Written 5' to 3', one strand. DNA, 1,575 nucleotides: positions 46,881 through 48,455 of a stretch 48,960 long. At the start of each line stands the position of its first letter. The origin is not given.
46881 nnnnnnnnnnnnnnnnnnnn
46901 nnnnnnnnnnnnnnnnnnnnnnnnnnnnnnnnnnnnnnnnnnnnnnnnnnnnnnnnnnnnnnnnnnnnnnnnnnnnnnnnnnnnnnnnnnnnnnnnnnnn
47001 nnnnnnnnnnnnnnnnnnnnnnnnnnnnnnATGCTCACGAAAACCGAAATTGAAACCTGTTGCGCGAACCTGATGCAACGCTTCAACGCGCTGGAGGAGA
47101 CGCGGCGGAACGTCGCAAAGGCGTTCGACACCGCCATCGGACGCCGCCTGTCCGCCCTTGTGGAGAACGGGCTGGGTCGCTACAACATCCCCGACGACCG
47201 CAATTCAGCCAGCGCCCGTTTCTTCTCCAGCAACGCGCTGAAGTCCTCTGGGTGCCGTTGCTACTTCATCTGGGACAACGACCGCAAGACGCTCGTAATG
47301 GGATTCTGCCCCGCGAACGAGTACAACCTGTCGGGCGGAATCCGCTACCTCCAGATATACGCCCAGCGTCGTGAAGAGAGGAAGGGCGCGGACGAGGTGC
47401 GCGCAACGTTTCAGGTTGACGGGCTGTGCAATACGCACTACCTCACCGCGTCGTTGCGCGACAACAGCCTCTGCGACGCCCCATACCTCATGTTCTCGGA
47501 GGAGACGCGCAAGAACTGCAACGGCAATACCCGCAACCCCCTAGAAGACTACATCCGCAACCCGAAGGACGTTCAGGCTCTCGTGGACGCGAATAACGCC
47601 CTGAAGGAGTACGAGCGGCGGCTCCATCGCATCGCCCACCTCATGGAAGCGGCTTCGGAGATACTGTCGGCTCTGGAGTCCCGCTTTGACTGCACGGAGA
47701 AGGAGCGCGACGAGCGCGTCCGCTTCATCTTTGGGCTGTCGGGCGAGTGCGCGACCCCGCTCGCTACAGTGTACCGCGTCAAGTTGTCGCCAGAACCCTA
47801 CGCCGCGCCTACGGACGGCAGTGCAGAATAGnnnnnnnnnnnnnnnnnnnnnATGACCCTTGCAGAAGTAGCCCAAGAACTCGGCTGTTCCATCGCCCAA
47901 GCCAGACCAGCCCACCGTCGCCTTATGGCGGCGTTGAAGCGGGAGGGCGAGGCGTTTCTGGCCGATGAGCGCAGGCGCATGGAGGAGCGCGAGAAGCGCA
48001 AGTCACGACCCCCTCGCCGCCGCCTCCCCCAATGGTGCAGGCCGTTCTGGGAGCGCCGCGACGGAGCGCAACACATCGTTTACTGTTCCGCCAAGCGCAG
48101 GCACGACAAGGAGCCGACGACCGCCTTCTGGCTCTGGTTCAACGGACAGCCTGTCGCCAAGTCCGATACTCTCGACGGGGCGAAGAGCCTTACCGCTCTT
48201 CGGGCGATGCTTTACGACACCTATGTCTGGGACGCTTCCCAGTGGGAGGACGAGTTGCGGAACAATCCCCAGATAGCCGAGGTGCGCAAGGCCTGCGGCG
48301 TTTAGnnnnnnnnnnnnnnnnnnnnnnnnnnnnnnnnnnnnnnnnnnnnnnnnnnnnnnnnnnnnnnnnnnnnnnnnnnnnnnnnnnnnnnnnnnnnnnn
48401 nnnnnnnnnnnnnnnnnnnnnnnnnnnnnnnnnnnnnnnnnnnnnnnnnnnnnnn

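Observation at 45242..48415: Self-contained six-gene cassette of unknown function between rusA and the packaging side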

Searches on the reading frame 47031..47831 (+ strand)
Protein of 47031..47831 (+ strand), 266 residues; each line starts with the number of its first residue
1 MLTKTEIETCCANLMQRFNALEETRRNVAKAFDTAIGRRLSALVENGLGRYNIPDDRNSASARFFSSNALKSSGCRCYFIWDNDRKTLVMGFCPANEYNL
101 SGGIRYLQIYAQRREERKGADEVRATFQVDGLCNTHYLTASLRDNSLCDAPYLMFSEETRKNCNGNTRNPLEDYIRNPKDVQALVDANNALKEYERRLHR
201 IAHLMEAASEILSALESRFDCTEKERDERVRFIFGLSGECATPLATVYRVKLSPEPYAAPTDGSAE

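Call 5: search_protein_families(library=pfam, proteins=[window:47031-47831:+], max_evalue=1)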
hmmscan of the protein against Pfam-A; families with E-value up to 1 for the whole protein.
window:47031-47831:+ (266 aa): 4 families
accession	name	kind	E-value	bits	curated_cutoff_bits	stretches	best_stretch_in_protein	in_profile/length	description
PF13935.11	Ead_Ea22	-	0.063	14.3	27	1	153-219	46-113/139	Ead/Ea22-like protein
PF11590.13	DNAPolymera_Pol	-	0.12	12.7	26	1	22-34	22-34/36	DNA polymerase catalytic subunit Pol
PF14712.11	Snapin_Pallidin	-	0.15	13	29.6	1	181-219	49-85/89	Snapin/Pallidin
PF24627.1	PUMA_CC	-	0.35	11.3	30.1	1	7-34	13-40/74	PUMA coiled-coil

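Call 6: search_protein_families(library=phrogs, proteins=[window:47031-47831:+], max_evalue=1)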
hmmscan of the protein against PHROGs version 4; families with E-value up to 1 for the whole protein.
window:47031-47831:+ (266 aa): 4 families
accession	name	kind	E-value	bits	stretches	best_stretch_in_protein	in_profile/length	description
phrog_1138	-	unknown function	0.049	14.5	1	176-212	52-96/228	-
phrog_23150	-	unknown function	0.25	11.8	1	167-228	87-147/217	-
phrog_1273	-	unknown function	0.27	12.7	1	183-227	33-77/103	-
phrog_20282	-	unknown function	0.72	11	1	19-38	31-50/57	-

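Call 15: find_related_loci(query=window:47031-47831:+, collection=viral_contigs, flank=6000)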
Query window:47031-47831:+ (266 aa) in viral_contigs; peptide patterns used: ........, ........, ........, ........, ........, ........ (x = any residue, [..] = any of these).
66 stretches matched a pattern, but none encodes a relative of the query by tblastn (E <= 1e-3).

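Call 21: find_homologous_proteins(query=window:47031-47831:+, max_evalue=0.01)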
Query window:47031-47831:+ (266 aa): 7 proteins with E <= 0.01 among 903 candidates.
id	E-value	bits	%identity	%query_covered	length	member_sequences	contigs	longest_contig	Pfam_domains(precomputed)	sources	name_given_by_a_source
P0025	1.7e-164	563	94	99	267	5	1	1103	-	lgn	-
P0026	8.5e-140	482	81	100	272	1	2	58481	-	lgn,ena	-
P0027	1.2e-133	462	81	97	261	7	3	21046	-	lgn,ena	-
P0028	1.1e-93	331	64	97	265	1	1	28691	-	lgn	-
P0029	3.4e-90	320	60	99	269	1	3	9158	-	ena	-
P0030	2.8e-74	268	55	100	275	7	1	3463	-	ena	-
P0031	4.8e-74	267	56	100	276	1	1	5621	-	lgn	-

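Call 23: find_encoding_contigs(protein=P0026, flank=10000, max_places=2)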
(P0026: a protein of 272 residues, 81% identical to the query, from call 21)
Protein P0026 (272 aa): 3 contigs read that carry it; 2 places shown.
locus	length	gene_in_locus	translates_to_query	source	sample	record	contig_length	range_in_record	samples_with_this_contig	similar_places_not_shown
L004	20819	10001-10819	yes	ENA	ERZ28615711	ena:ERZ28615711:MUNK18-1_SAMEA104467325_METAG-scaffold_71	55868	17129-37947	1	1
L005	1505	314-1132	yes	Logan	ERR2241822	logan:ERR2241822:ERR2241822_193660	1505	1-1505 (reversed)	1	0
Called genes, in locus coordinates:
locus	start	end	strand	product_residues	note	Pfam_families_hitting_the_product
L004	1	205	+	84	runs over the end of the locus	-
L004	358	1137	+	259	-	-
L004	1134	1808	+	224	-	-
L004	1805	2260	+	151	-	-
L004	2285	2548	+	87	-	-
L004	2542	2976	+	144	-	PF00692:dUTPase, PF22769:DCD (weak)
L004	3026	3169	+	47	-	-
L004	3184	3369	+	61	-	-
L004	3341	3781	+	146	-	-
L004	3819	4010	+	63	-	-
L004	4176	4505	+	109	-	-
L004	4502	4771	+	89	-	-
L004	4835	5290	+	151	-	PF05866:RusA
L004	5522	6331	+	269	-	-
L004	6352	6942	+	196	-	-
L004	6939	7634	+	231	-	-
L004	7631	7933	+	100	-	-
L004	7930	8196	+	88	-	-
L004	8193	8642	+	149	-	-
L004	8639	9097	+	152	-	-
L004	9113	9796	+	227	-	-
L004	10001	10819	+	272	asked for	-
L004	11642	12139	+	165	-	-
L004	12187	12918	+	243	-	PF02195:ParB_N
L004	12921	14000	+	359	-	PF01636:APH (weak)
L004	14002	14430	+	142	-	PF01467:CTP_transf_like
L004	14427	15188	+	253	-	-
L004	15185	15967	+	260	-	PF20691:TAGT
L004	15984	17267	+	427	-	-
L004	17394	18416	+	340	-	PF00438:S-AdoMet_synt_N, PF02773:S-AdoMet_synt_C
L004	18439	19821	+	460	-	PF04466:Terminase_3, PF03237:Terminase_6N (weak), PF17288:Terminase_3C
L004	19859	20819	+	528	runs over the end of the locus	-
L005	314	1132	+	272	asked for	-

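Call 24: find_encoding_contigs(protein=P0028, flank=10000, max_places=2)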
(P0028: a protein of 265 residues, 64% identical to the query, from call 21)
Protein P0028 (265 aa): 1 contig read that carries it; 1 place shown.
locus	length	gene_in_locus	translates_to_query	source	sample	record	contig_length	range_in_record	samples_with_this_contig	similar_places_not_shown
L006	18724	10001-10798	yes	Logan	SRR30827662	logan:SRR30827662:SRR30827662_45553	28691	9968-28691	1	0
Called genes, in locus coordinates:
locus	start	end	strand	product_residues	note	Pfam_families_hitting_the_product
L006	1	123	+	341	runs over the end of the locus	PF03837:RecT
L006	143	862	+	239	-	-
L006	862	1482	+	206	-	-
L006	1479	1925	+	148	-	-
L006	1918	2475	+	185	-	-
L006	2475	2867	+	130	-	PF11325:DUF3127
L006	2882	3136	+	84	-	-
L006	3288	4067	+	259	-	-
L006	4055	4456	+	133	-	-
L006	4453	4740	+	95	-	-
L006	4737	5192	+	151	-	-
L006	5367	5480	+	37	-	-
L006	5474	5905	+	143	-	PF00692:dUTPase, PF22769:DCD (weak)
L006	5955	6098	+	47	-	-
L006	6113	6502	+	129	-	-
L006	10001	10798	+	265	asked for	-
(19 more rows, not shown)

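Call 46: search_protein_families(library=padloc, proteins=[window:47031-47831:+], max_evalue=1)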
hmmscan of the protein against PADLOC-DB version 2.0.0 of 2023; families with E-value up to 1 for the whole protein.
window:47031-47831:+ (266 aa): 0 families

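Call 47: search_protein_families(library=ncbifam, proteins=[window:47031-47831:+], max_evalue=1)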
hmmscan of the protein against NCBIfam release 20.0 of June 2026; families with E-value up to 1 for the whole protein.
window:47031-47831:+ (266 aa): 0 families

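Call 60: predict_structure(alignment_id=A4)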
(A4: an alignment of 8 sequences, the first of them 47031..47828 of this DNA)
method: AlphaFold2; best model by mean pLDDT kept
length: 266 residues; sequences in the alignment: 8
mean_pLDDT: 75.2   pTM: 0.70
mean pLDDT of the five models: 75.2, 54.9, 49.2, 46.8, 44.5
residues with pLDDT >= 90: 32; 70-90: 157; 50-70: 47; < 50: 30
segments of 3 or more residues with pLDDT < 50: 239-255, 257-266
pLDDT, mean of each block of 10 residues (from residue 1): 83 92 92 83 82 82 81 87 85 82 76 61 83 67 83 81 70 71 86 90 89 81 52 51 44 41 40
secondary structure, 60 per line:
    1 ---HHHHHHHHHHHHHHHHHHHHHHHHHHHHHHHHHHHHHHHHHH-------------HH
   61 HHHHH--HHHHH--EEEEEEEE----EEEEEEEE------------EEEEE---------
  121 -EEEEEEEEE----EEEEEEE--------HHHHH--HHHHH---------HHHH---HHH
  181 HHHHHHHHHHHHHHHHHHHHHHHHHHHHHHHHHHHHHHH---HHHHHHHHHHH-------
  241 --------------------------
elements in order: H4-45 H59-65 H68-72 E75-82 E87-94 E107-111 E122-130 E135-141 H150-154 H157-161 H171-174 H178-219 H223-233

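Call 62: search_solved_structures(query=A2, max_evalue=10)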
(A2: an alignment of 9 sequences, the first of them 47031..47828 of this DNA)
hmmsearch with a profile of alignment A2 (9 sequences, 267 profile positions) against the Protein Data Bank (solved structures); distinct sequences matched with E-value up to 10: 3.
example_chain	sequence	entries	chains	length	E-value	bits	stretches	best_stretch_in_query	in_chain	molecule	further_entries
4apo_A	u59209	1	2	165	0.26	13.7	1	165-234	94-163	AH RECEPTOR-INTERACTING PROTEIN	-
7jts_t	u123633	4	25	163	0.61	12.4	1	94-176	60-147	Calmodulin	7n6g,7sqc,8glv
7zub_C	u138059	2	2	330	1.1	11.6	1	166-234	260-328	AH receptor-interacting protein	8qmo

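Call 67: fold_search(model_id=the predicted structure, library=viral)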
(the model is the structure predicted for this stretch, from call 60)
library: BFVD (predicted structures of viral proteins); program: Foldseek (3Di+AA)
matches with E <= 10: 338; with E <= 0.001: 0
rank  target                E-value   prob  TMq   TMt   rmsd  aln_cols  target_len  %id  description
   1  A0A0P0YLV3            1.7e-01  0.09  0.13  0.10  18.9       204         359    9  (no name in the UniProt tables at hand)
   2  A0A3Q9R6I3            3.1e-01  0.07  0.13  0.22  19.3       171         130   11  (no name in the UniProt tables at hand)
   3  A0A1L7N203            4.1e-01  0.03  0.12  0.08  24.6       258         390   14  Uncharacterized protein [Ralstonia phage RP31]
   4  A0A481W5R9            4.6e-01  0.10  0.13  0.15  13.5       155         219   14  TetR family transcriptional regulator [Fusobacterium phage Fnu1]
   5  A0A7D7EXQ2            5.1e-01  0.03  0.11  0.14  19.6       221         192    8  (no name in the UniProt tables at hand)
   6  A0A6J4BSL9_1          6.0e-01  0.03  0.11  0.04  25.6       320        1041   11  (no name in the UniProt tables at hand)
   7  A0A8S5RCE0            6.7e-01  0.03  0.13  0.04  34.6       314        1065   10  Tail protein [virus sp. ctmTa7]
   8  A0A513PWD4            8.0e-01  0.06  0.14  0.15  15.8       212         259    9  Uncharacterized protein [Vibrio phage 2 TSL-2019]
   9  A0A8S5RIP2            8.0e-01  0.02  0.10  0.07  22.9       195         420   12  Uncharacterized protein [virus sp. ctHG14]
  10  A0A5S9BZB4            8.4e-01  0.08  0.20  0.16  27.7       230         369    9  Uncharacterized protein [Tenacibaculum phage PTm1]
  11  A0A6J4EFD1            8.4e-01  0.06  0.11  0.15  14.2       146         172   10  Uncharacterized protein [Salmonella phage SAP012]
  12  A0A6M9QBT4            8.9e-01  0.51  0.13  0.43   2.4        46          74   22  Putative alpha-mannosidase [Escherichia phage P1723]
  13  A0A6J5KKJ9            8.9e-01  0.11  0.12  0.20  13.6        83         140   14  Lipoprotein [uncultured Caudovirales phage]
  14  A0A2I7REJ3            9.4e-01  0.18  0.14  0.26   4.8        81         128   14  Uncharacterized protein [Vibrio phage 1.169.O._10N.261.52.B1]
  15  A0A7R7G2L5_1          9.4e-01  0.03  0.14  0.04  22.3       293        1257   11  (no name in the UniProt tables at hand)
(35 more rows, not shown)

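Call 85: search_dna_similar(query=window:47031-47828:+, collection=phages, mode=protein, max_evalue=1, max_rows=15)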
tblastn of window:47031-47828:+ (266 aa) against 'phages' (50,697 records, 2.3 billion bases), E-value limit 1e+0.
No match.

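Call 91: search_protein_families(library=phrogs, proteins=[L004:6352-6942:+, L004:6939-7634:+, L004:8193-8642:+, L004:8639-9097:+, L004:9113-9796:+], max_evalue=0.01)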
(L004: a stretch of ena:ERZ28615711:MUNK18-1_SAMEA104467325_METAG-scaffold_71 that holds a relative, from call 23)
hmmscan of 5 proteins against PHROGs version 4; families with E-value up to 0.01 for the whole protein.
L004:6352-6942:+ (196 aa): 5 families
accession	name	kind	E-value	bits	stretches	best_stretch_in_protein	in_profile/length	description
phrog_7964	-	unknown function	3.6e-76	256.6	2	59-183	138-262/269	-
phrog_5070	-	unknown function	5e-46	157.5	1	2-120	3-116/182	-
phrog_20149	-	unknown function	1e-16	61.7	1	1-57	2-53/53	-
phrog_20532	-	unknown function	6.2e-15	56.5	2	101-181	1-85/100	-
phrog_31248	-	unknown function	5.8e-06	27.3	1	55-134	80-159/200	-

L004:6939-7634:+ (231 aa): 0 families

L004:8193-8642:+ (149 aa): 1 family
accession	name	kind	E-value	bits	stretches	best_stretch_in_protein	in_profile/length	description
phrog_625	-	unknown function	8.3e-13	49.4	1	12-111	3-92/98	-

L004:8639-9097:+ (152 aa): 0 families

L004:9113-9796:+ (227 aa): 0 families

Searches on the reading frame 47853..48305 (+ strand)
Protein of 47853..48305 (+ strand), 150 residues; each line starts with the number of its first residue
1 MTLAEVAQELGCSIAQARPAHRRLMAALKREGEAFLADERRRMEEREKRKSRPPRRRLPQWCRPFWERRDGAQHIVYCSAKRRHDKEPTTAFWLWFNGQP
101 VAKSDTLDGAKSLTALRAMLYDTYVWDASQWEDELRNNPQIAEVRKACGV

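Call 5: search_protein_families(library=pfam, proteins=[window:47853-48305:+], max_evalue=1)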
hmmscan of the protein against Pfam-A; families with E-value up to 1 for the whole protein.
window:47853-48305:+ (150 aa): 1 family
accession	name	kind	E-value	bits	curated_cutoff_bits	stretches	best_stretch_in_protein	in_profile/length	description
PF16365.12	EutK_C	-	0.013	15.9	27.5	1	1-26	15-40/52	Ethanolamine utilization protein EutK C-terminus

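Call 6: search_protein_families(library=phrogs, proteins=[window:47853-48305:+], max_evalue=1)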
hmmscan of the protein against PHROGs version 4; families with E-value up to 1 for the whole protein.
window:47853-48305:+ (150 aa): 3 families
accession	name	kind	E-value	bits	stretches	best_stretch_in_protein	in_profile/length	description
phrog_645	-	DNA, RNA and nucleotide metabolism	0.0066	17.6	1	1-43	38-77/196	Rnase E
phrog_36057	-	unknown function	0.26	12.3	1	69-98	34-57/66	-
phrog_23704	-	unknown function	0.29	12.5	1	43-84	24-64/134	-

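Call 43: search_solved_structures(query=window:47853-48302:+, max_evalue=10, show_alignments=3)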
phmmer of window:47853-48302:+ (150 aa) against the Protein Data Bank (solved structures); distinct sequences matched with E-value up to 10: 0.

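Call 46: search_protein_families(library=padloc, proteins=[window:47853-48305:+], max_evalue=1)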
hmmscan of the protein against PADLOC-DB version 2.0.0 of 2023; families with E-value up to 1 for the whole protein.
window:47853-48305:+ (150 aa): 1 family
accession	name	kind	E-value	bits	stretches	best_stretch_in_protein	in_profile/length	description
PDLC05028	PDC-S48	-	0.0038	13.8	1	5-77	392-465/512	-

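Call 47: search_protein_families(library=ncbifam, proteins=[window:47853-48305:+], max_evalue=1)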
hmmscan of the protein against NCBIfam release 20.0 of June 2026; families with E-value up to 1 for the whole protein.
window:47853-48305:+ (150 aa): 0 families

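Call 63: search_protein_representatives(protein=window:47853-48302:+)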
Query: 150 residues. Proteins with E-value up to 0.001 (for the whole library): 7; up to 1e-10: 6; up to 1e-30: 2. The best 7 are listed.
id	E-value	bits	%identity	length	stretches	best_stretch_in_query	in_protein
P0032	2.8e-77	274.3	81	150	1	1-150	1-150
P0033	1.3e-37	145.5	60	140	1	41-147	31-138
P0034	2.1e-30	122.2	58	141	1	52-142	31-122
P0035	5.3e-21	91.6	59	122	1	49-119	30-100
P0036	1.4e-15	74.0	40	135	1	26-120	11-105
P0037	1.9e-15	73.6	41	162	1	36-145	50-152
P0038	5.1e-05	39.7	30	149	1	34-142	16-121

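Call 65: find_encoding_contigs(protein=P0033, flank=8000, max_places=2)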
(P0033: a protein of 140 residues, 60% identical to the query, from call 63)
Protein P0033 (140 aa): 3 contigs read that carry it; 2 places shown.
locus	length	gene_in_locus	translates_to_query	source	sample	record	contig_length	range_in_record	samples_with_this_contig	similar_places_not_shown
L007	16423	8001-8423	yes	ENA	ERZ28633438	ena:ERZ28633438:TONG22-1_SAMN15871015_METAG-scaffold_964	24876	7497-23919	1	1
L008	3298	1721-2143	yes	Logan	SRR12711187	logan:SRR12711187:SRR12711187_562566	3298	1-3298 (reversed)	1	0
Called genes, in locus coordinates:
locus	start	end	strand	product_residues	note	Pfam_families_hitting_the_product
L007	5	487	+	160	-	-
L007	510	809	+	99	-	-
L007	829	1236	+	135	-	-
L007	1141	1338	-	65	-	-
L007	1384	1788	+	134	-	-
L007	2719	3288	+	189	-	-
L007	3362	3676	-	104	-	-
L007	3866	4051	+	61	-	-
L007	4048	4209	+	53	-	-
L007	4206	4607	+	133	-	-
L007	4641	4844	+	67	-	-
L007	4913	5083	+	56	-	-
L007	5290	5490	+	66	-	-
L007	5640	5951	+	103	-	-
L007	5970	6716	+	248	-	PF18836:B_solenoid_ydck (faint)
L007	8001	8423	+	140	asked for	-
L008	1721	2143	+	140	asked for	-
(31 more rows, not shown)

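Call 95: search_solved_structures(query=A6, max_evalue=10)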
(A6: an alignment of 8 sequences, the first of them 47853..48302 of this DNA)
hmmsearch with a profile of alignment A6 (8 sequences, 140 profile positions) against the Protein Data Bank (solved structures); distinct sequences matched with E-value up to 10: 1.
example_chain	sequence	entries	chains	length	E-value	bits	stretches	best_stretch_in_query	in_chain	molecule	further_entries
7z0s_F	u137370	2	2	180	1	12.4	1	77-118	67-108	Formate hydrogenlyase subunit 6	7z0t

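Call 100: search_protein_families(library=pfam, alignment_id=A6, max_evalue=1)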
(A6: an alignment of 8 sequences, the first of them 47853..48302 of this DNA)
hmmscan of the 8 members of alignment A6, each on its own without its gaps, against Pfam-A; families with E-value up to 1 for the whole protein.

A. member 1, window:47853-48302:+ (150 aa): 1 family
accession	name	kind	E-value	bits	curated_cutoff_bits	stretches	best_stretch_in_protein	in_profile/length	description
PF16365.12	EutK_C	-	0.013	15.9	27.5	1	1-26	15-40/52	Ethanolamine utilization protein EutK C-terminus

B. families by the number of members that match (of 8 scanned): 12 families
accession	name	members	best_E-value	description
PF16365.12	EutK_C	2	0.0045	Ethanolamine utilization protein EutK C-terminus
PF06698.16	DUF1192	1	0.0012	Protein of unknown function (DUF1192)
PF08281.18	Sigma70_r4_2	1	0.045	Sigma-70, region 4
PF13384.12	HTH_23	1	0.045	Homeodomain-like domain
PF00497.25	SBP_bac_3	1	0.083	Bacterial extracellular solute-binding proteins, family 3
PF04977.20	DivIC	1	0.083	Septum formation initiator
PF13730.12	HTH_36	1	0.087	Helix-turn-helix domain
PF03754.18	At2g31720-like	1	0.1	B3 domain-containing protein At2g31720-like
PF14282.11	FlxA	1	0.1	FlxA-like protein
PF02381.23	MraZ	1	0.1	MraZ protein, putative antitoxin-like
PF08280.17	HTH_Mga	1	0.18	M protein trans-acting positive regulator (MGA) HTH domain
PF21531.3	Rv2175c_wHTH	1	0.23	DNA-binding protein Rv2175c, wHTH domain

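Call 108: find_related_loci(query=A6, collection=viral_contigs, flank=6000)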
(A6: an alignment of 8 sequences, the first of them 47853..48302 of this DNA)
Query A6 (150 aa) in viral_contigs; peptide patterns used: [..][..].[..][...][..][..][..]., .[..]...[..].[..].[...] (x = any residue, [..] = any of these).
16 stretches matched a pattern, but none encodes a relative of the query by tblastn (E <= 1e-3).
